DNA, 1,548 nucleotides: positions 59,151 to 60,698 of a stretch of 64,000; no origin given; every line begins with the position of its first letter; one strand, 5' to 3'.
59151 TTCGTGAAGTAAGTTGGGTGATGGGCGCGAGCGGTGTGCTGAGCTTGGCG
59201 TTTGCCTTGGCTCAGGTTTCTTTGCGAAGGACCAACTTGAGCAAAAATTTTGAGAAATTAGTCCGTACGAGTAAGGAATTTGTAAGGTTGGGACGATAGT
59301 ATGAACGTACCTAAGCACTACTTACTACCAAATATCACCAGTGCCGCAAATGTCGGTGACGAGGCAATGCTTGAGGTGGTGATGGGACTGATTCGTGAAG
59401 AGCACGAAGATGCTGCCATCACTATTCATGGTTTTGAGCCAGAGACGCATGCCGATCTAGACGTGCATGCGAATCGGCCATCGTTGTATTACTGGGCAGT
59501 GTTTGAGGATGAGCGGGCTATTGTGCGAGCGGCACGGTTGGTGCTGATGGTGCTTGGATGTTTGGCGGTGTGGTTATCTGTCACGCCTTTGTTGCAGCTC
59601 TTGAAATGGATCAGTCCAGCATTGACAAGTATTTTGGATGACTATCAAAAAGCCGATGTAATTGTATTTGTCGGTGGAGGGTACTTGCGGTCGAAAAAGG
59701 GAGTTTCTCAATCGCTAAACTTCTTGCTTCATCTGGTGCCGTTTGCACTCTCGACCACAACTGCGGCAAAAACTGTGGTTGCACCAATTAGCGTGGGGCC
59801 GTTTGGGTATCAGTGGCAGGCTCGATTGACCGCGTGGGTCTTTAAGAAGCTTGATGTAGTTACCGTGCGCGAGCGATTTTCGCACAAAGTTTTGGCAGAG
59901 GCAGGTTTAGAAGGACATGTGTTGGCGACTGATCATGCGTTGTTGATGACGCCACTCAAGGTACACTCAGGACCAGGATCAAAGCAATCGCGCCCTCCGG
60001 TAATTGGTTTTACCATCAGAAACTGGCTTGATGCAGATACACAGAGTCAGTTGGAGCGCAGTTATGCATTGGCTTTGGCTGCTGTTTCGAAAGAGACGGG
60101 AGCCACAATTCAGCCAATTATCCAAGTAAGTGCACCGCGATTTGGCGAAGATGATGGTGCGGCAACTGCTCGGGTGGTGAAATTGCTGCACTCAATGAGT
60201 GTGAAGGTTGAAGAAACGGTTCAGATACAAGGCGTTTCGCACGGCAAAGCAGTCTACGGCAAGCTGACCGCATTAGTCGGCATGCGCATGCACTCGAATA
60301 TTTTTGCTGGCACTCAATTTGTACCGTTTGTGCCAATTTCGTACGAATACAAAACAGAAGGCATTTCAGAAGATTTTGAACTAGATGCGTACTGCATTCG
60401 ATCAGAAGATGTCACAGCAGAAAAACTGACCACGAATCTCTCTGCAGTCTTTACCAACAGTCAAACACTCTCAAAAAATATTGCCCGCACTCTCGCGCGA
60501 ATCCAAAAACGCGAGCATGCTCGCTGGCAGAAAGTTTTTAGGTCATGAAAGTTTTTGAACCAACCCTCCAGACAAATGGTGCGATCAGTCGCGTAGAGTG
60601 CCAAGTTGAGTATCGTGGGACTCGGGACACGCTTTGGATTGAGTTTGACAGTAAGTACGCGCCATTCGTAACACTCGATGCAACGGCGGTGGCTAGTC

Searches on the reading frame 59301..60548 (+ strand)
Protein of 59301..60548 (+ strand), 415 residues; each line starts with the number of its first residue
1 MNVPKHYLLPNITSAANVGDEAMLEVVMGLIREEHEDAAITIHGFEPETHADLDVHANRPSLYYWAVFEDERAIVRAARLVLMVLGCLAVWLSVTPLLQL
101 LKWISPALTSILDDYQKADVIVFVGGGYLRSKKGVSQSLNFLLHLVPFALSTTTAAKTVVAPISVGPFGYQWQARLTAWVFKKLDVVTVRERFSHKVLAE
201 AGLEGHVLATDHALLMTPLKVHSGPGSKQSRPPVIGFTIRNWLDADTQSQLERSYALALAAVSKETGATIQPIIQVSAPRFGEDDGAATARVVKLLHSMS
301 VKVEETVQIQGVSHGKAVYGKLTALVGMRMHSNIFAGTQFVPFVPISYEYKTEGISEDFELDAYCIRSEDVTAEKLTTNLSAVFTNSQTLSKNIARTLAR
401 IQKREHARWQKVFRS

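Call 66: search_protein_families(library=pfam, proteins=[window:59301-60548:+], max_evalue=0.0001)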
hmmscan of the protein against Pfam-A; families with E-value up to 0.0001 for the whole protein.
window:59301-60548:+ (415 aa): 1 family
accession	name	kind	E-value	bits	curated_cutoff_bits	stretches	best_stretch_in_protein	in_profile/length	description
PF04230.19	PS_pyruv_trans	-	1.6e-25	91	25.3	1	17-349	1-279/280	Polysaccharide pyruvyl transferase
